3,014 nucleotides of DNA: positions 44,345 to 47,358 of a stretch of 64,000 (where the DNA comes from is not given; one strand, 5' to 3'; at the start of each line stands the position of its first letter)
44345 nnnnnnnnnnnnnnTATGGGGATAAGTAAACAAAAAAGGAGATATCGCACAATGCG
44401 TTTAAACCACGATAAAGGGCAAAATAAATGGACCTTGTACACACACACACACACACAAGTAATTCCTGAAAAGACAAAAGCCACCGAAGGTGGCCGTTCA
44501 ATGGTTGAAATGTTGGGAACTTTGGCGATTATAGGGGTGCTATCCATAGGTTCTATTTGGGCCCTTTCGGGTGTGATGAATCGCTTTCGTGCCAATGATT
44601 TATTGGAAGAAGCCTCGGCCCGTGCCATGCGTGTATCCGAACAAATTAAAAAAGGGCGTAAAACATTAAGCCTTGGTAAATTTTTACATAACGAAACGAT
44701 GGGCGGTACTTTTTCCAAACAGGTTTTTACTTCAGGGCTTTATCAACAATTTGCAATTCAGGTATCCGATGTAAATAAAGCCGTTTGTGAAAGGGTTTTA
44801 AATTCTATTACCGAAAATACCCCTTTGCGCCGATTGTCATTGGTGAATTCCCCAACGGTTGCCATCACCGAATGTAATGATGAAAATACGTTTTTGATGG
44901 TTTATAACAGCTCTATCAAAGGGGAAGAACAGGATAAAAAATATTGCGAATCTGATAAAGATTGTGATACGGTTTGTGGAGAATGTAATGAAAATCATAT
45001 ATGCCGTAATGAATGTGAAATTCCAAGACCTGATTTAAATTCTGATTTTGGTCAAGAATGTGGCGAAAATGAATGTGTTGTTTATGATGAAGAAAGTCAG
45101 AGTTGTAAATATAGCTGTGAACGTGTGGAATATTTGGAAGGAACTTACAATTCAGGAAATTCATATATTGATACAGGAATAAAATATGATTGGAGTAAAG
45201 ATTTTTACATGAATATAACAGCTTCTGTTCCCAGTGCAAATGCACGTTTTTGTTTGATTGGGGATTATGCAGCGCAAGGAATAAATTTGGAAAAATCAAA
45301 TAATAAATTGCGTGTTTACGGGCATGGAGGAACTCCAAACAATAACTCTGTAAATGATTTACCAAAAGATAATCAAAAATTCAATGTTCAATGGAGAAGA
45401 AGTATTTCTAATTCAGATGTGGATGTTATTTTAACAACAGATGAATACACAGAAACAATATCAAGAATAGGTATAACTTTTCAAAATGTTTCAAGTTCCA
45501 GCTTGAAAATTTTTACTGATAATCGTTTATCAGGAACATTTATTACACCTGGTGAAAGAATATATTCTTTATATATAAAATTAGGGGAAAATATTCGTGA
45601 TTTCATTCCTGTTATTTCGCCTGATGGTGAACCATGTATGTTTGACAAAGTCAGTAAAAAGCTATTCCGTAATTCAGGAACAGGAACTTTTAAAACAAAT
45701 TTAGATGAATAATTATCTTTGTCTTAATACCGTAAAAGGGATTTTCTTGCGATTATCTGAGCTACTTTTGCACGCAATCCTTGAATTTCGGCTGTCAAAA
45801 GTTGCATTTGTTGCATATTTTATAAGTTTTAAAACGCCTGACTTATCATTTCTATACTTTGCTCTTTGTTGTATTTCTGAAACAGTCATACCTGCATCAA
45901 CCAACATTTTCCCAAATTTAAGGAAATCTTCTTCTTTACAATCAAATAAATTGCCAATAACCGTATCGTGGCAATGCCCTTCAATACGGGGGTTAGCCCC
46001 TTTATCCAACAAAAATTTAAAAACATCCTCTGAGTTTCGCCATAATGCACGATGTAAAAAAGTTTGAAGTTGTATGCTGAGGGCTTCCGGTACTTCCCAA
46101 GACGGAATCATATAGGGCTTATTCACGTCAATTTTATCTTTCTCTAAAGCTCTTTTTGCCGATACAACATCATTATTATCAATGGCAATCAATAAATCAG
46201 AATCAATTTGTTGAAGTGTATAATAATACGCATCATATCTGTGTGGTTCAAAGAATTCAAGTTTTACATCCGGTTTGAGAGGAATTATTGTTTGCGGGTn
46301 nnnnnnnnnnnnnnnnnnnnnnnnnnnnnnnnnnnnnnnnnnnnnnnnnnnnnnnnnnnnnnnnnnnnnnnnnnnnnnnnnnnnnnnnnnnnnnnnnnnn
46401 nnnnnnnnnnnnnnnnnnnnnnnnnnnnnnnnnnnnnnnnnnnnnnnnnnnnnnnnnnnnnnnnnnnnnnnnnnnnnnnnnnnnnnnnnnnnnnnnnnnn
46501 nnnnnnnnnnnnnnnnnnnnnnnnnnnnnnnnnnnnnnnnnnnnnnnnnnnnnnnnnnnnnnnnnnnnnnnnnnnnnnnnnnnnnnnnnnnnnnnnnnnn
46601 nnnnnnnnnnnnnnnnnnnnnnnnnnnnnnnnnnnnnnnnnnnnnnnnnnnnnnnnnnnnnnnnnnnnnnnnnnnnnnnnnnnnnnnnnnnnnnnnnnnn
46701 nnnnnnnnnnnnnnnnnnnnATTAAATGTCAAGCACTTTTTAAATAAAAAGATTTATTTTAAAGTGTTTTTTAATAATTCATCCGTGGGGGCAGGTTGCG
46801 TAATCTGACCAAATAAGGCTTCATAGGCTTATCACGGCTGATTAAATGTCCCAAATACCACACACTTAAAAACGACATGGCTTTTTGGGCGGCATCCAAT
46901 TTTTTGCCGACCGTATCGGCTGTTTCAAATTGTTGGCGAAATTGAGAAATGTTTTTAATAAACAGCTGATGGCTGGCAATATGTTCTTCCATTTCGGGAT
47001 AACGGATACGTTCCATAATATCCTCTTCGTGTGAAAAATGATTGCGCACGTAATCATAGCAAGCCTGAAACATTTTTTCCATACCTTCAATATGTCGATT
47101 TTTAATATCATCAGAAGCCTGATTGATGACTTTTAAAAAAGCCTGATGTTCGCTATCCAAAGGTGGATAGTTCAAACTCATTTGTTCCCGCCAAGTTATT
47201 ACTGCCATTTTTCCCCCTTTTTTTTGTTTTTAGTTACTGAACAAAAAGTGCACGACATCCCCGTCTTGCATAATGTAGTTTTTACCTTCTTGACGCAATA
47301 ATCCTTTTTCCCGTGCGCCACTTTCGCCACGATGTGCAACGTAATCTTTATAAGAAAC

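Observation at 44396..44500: (AC)9 microsatellite in frame within the prepilin leader of a Cys-rich pilin-like gene: candidate phase-variation switch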

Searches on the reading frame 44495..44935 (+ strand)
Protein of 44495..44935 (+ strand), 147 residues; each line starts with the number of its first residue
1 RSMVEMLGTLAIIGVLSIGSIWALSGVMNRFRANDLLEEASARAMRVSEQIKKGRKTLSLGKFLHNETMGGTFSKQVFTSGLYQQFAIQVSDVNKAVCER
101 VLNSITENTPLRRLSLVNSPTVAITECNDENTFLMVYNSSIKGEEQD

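Call 53: search_solved_structures(query=A2, max_evalue=1)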
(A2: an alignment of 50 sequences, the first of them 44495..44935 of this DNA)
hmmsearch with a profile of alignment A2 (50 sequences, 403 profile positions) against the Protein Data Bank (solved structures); distinct sequences matched with E-value up to 1: 5.
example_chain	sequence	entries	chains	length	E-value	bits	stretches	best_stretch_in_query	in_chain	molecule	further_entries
8tob_GA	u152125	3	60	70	0.026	17.2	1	14-56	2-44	Fimbrial protein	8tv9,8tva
9egp_A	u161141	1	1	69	0.091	15.4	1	4-36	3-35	Geopilin domain 1 protein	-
7tgg_A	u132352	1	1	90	0.13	14.9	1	4-37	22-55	Geopilin domain 1 protein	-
3sok_A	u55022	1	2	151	0.36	13.4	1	14-48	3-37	Fimbrial protein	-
9laa_A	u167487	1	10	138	0.43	13.2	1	1-38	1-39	Type IV pilin protein PilA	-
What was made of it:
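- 44495..44935 (+): Pilin module, mature residues 34-180. The N-terminus is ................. with Glu at +5, followed by a 50-residue alpha-1 helix and a beta-sheet head. The only PDB sequence-profile hits are type IV pilins, and they are weak (call 53).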

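Call 55: predict_structure(alignment_id=A2)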
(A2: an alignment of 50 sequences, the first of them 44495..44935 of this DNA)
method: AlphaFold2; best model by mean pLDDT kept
length: 147 residues; sequences in the alignment: 50
mean_pLDDT: 84.3   pTM: 0.73
mean pLDDT of the five models: 84.3, 83.6, 83.3, 82.4, 81.3
residues with pLDDT >= 90: 78; 70-90: 42; 50-70: 27; < 50: 0
segments of 3 or more residues with pLDDT < 50: none
pLDDT, mean of each block of 10 residues (from residue 1): 56 57 78 93 93 89 88 92 92 94 87 91 92 92 64
secondary structure, 60 per line:
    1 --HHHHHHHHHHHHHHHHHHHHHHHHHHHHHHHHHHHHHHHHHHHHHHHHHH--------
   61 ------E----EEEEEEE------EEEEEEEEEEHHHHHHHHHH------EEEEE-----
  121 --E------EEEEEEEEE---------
elements in order: H3-52 E72-78 E85-94 H95-104 E111-115 E130-138
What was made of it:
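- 44495..44935 (+): AF2 model with pLDDT 84 (call 55).
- On Type IV pilin (class III signal peptide protein): The AF2 model has a 50-residue helix followed by strands, pLDDT 84 (call 55).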

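Call 57: fold_search(model_id=the predicted structure, library=pdb)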
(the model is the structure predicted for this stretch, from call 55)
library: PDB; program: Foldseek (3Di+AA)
matches with E <= 10: 210; with E <= 0.001: 0
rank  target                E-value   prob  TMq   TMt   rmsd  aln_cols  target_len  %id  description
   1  9iuf_A                3.3e-03  1.00  0.61  0.46   5.8       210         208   13  Cryo-EM structure of the type IVb pilus from enterotoxigenic Escherichia coli (released 2025-05-28)
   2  8uhf_F                7.0e-03  0.99  0.50  0.41   5.2       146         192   17  Cryo-EM of Vibrio cholerae toxin co-regulated pilus - asymmetric reconstruction (released 2023-12-06)
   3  8uhf_E                1.1e-02  0.87  0.39  0.32   7.4       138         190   19  Cryo-EM of Vibrio cholerae toxin co-regulated pilus - asymmetric reconstruction (released 2023-12-06)
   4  8uhf_H                1.2e-02  0.92  0.44  0.36   8.0       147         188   16  Cryo-EM of Vibrio cholerae toxin co-regulated pilus - asymmetric reconstruction (released 2023-12-06)
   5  8uhf_I                2.2e-02  0.91  0.44  0.36   5.6       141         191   18  Cryo-EM of Vibrio cholerae toxin co-regulated pilus - asymmetric reconstruction (released 2023-12-06)
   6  8uhf_A                8.6e-02  0.57  0.42  0.35   7.5       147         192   17  Cryo-EM of Vibrio cholerae toxin co-regulated pilus - asymmetric reconstruction (released 2023-12-06)
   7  3hrv_B                2.7e-01  0.23  0.37  0.33   5.1       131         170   14  Crystal structure of TcpA, a Type IV pilin from Vibrio cholerae El Tor biotype (released 2010-06-16)
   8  3fhu_A                3.6e-01  0.13  0.28  0.28   9.4       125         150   15  Crystal structure of type IV b pilin from Salmonella typhi (released 2009-10-20)
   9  6i6o_B                4.4e-01  0.07  0.18  0.23   8.6        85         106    8  Circular permutant of ribosomal protein S6, swap helix 2, L75A mutant (released 2019-11-27)
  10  6s95_A                4.7e-01  0.05  0.17  0.23  10.3        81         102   15  Crystal structure of group I of Usutu virus envelope protein domain III (released 2020-08-26)
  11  4g6l_A                5.0e-01  0.09  0.24  0.13  12.1       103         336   11  Crystal structure of human CDK8/CYCC in the DMG-in conformation (released 2013-05-01)
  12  6s94_A                5.0e-01  0.06  0.18  0.24  11.5        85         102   13  Crystal structure of group D of Usutu virus envelope protein domain III (released 2020-08-26)
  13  5hbe_A                5.8e-01  0.10  0.26  0.13  12.2       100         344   12  CDK8-CYCC IN COMPLEX WITH 8-[3-Chloro-5-(1-methyl-2,2-dioxo-2, 3-dihydro-1H-2l6-benzo[c]isothiazol-5-yl)-pyridin- 4-yl (released 2016-02-03)
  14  1oqv_A                6.2e-01  0.08  0.24  0.22   8.0        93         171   18  Structure of TcpA, the Type IV pilin subunit from the toxin co-regulated pilus of Vibrio cholerae classical biotype (released 2003-06-03)
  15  4f7j_A                6.2e-01  0.08  0.25  0.13  11.7       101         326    9  Crystal structure of human CDK8/CYCC in complex with compound 3 (1-[3-tert-butyl-1-(4-methylphenyl)-1H-pyrazol-5-yl]-3 (released 2013-05-01)
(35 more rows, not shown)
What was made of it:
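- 44495..44935 (+): The top 8 PDB matches are all type IVb pilins, the best being 9iuf_A at E 3e-3, TMq 0.61 (call 57).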

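Call 77: find_related_loci(query=A2, collection=metagenome_contigs, flank=600)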
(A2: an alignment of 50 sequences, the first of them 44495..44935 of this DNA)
Query A2 (147 aa) in metagenome_contigs; peptide patterns used: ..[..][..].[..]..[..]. (x = any residue, [..] = any of these).
600 stretches matched a pattern (row limit reached: there are more); 550 encode a relative of the query (tblastn E <= 1e-3); the best 80 are kept; 80 distinct loci.
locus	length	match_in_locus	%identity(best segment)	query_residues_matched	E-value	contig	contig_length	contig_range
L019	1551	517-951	43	1-141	2e-34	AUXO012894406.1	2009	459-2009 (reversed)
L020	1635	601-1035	38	1-147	1e-24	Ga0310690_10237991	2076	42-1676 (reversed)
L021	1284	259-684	43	1-138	1e-24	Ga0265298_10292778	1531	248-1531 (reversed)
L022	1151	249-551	46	1-103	5e-24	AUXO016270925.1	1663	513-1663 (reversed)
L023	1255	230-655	39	1-141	2e-23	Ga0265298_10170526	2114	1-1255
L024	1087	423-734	47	1-101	9e-23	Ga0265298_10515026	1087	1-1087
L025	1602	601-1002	36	1-129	3e-21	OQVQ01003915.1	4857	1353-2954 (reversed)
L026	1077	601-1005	35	1-145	1e-20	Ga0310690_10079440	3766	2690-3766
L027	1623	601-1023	33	1-146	2e-19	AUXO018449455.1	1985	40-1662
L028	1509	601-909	40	1-104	6e-19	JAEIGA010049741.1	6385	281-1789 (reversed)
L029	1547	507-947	39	1-146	5e-19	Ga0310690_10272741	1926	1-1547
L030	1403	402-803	34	1-129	7e-19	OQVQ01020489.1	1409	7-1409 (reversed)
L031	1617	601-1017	33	1-141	1e-18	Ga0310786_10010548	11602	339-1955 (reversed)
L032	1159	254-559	44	1-105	2e-18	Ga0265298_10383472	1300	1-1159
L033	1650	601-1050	32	1-147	2e-18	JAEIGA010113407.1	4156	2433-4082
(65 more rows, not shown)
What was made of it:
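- The family is very large, with at least 550 relatives in one collection (call 77), so individual copies may be dispensable.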

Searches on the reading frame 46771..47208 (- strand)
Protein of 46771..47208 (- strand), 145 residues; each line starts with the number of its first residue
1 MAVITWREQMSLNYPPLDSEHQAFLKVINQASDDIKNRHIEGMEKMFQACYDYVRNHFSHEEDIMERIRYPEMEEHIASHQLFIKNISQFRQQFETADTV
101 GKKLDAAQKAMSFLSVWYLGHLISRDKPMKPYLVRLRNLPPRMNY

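Call 31: search_protein_families(library=pfam, proteins=[window:46771-47208:-], max_evalue=0.001)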
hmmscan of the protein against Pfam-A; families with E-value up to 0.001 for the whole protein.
window:46771-47208:- (145 aa): 1 family
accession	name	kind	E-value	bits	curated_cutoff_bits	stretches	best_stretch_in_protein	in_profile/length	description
PF01814.28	Hemerythrin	-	7.1e-12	46.4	25.3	1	17-132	6-126/127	Hemerythrin HHE cation binding domain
